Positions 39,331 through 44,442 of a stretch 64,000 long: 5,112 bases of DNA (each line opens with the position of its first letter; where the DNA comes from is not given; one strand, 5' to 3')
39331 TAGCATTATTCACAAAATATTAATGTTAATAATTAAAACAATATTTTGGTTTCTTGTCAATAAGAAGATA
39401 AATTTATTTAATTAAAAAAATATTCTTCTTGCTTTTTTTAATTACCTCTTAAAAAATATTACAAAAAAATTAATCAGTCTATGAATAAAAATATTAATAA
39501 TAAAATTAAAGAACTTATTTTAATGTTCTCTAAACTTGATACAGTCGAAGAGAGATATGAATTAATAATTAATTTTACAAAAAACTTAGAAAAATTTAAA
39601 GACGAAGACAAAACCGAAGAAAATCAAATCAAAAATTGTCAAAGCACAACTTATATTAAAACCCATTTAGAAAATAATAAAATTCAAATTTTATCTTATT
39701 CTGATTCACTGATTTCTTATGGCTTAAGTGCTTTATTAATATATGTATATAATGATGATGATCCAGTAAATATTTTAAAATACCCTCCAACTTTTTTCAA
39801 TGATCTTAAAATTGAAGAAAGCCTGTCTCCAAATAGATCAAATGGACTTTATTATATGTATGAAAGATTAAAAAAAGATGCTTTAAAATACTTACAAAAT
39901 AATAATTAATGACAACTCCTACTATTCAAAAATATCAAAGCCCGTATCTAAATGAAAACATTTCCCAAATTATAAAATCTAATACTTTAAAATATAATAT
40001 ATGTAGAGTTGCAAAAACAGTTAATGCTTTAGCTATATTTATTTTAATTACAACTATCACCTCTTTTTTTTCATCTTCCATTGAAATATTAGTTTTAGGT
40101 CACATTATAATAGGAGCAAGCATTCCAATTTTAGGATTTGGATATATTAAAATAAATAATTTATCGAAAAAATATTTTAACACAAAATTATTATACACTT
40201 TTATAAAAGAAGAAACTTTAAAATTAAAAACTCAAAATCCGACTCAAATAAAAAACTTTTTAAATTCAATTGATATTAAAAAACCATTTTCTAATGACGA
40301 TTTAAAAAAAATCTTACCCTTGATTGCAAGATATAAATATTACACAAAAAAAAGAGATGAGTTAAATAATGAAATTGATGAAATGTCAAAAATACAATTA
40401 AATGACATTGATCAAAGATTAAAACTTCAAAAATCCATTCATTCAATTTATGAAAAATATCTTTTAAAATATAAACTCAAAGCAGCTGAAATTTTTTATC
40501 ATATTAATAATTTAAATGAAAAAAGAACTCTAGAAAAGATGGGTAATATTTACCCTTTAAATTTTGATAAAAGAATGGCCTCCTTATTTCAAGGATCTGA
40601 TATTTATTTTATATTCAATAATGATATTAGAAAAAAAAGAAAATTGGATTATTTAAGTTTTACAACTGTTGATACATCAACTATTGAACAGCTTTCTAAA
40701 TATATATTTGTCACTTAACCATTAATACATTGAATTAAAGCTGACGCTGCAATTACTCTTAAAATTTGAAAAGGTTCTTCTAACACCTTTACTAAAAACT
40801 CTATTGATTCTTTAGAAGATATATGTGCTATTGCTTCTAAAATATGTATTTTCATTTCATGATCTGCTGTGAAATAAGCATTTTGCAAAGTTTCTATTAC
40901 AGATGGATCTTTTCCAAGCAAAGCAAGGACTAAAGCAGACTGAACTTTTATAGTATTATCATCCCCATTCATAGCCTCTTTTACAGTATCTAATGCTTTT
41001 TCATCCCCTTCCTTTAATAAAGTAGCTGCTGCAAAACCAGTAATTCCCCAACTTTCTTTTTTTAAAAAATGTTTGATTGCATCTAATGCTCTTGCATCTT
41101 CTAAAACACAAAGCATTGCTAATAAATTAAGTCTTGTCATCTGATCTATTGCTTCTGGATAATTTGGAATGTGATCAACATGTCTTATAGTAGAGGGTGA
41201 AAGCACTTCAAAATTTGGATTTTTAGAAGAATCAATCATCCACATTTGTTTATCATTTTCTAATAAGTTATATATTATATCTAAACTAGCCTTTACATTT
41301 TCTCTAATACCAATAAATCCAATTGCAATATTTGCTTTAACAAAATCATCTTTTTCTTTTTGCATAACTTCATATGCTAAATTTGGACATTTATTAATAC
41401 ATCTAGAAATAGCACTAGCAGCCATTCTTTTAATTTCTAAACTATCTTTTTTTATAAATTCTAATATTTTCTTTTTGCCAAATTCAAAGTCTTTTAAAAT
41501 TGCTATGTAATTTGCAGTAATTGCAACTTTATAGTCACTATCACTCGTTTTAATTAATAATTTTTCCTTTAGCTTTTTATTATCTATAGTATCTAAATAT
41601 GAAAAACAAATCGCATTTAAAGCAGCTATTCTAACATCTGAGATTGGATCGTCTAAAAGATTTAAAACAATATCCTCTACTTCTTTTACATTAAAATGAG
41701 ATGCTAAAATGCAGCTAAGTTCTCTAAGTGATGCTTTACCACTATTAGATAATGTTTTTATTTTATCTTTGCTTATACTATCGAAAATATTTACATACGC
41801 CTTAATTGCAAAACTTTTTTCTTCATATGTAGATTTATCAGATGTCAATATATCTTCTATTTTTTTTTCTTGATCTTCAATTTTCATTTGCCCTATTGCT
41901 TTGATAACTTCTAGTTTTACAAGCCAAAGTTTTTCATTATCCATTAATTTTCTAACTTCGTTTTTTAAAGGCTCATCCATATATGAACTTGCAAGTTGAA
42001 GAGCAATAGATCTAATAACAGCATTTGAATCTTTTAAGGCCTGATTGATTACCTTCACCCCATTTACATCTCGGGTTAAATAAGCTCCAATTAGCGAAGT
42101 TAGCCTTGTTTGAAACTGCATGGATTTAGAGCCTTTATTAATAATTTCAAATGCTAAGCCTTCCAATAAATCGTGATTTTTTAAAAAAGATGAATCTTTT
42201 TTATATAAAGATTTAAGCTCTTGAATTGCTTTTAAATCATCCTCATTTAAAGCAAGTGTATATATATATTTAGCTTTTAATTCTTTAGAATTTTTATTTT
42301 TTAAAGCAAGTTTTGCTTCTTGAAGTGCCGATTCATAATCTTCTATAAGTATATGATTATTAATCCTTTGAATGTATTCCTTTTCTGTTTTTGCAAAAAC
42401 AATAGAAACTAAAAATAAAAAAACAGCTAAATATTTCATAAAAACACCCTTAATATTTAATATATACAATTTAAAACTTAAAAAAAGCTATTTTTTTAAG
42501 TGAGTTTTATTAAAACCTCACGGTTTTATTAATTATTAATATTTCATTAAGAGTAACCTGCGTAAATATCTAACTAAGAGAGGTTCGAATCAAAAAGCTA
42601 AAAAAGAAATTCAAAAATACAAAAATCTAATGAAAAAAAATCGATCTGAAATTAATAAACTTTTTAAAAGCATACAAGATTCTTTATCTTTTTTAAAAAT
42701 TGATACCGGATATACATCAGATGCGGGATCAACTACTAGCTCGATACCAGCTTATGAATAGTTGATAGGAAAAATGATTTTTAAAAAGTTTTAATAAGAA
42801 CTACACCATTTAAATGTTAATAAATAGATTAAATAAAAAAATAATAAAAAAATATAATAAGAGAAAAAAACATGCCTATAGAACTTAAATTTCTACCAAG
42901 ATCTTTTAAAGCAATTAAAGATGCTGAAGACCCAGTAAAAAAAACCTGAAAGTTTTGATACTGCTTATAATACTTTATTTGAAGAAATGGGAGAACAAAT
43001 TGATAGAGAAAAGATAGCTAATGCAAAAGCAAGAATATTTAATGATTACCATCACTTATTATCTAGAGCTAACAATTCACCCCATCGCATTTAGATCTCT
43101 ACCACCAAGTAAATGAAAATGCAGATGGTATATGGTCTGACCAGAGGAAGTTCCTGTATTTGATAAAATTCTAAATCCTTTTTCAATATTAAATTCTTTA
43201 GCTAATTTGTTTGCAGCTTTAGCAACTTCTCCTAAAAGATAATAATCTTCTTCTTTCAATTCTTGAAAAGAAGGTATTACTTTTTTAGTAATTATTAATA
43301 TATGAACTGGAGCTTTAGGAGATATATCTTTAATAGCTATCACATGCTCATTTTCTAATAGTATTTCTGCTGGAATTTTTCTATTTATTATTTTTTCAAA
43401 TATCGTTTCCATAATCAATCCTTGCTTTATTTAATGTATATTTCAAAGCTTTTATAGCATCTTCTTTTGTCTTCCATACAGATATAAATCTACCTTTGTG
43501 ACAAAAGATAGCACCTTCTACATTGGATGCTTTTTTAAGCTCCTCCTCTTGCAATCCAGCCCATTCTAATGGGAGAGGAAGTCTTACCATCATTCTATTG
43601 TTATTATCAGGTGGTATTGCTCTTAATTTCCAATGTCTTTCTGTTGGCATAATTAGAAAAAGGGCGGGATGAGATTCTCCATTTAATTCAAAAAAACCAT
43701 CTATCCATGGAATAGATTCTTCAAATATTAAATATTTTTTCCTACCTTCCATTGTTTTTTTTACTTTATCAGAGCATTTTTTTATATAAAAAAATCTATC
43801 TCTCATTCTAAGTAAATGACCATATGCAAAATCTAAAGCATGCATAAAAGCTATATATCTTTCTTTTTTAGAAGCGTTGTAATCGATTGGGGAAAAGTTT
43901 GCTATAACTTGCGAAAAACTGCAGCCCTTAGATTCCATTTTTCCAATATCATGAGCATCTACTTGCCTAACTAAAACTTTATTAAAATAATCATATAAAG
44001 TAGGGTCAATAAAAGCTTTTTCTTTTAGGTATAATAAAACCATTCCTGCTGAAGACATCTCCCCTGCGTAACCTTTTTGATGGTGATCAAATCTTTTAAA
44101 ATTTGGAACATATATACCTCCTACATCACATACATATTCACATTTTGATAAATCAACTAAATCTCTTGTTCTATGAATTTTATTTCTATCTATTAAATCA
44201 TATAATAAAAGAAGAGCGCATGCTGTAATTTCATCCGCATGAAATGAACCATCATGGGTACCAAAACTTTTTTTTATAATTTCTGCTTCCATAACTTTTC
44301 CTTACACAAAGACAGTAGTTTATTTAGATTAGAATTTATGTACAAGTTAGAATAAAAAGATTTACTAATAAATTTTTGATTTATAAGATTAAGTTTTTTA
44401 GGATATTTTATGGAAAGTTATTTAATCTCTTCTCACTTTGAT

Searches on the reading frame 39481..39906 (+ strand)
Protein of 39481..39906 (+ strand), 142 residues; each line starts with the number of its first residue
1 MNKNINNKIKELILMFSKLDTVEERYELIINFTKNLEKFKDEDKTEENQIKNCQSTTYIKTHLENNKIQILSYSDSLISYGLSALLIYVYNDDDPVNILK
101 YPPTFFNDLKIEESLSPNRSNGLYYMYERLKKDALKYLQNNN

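Call 83: search_protein_families(library=pfam, proteins=[window:39481-39906:+], max_evalue=0.001)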
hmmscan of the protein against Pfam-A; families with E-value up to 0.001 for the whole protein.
window:39481-39906:+ (142 aa): 1 family
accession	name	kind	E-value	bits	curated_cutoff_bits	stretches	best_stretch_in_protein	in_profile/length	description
PF02657.20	SufE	-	8e-33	113.3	27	1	16-132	4-120/121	Fe-S metabolism associated domain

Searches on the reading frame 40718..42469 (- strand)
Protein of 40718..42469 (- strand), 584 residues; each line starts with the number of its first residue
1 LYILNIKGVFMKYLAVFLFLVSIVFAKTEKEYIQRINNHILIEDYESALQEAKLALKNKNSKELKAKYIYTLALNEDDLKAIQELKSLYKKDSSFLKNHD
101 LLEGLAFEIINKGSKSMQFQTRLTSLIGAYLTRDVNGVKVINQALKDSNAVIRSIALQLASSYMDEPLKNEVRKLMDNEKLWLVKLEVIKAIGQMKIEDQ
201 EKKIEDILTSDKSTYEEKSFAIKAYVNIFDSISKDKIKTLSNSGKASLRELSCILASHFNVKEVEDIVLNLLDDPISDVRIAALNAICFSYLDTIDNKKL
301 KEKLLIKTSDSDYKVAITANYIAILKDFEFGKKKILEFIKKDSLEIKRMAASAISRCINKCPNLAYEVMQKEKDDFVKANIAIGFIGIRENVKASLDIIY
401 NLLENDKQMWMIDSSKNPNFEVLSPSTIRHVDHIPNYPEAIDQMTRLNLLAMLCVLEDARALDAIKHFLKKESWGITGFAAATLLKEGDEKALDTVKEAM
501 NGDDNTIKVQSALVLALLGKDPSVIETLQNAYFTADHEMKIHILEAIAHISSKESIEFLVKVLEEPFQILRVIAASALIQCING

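Call 43: search_protein_families(library=pfam, proteins=[window:40718-42469:-], max_evalue=0.001)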
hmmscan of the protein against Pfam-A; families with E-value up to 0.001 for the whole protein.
window:40718-42469:- (584 aa): 2 families
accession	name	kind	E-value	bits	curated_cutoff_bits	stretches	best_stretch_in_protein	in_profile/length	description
PF13646.12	HEAT_2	-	8.3e-23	80.9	27.7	2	507-578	16-87/88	HEAT repeats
PF02985.28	HEAT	-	4.3e-05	23.8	23.5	0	267-288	4-25/31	HEAT repeat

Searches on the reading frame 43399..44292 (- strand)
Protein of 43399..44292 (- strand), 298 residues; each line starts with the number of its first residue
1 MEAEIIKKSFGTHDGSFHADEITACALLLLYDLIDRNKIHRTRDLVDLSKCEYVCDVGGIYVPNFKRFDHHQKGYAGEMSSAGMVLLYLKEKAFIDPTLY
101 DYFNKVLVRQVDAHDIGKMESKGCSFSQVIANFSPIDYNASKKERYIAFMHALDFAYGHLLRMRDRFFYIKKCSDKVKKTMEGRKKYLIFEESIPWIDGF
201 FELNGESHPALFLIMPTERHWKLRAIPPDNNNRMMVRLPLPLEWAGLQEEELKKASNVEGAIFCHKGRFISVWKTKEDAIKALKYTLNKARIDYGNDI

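Call 43: search_protein_families(library=pfam, proteins=[window:43399-44292:-], max_evalue=0.001)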
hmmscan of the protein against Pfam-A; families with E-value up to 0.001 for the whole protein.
window:43399-44292:- (298 aa): 1 family
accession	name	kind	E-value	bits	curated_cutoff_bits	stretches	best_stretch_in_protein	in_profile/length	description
PF03690.18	MYG1_exonuc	-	1.6e-50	173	22.1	1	11-282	3-313/318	Uncharacterised protein family (UPF0160)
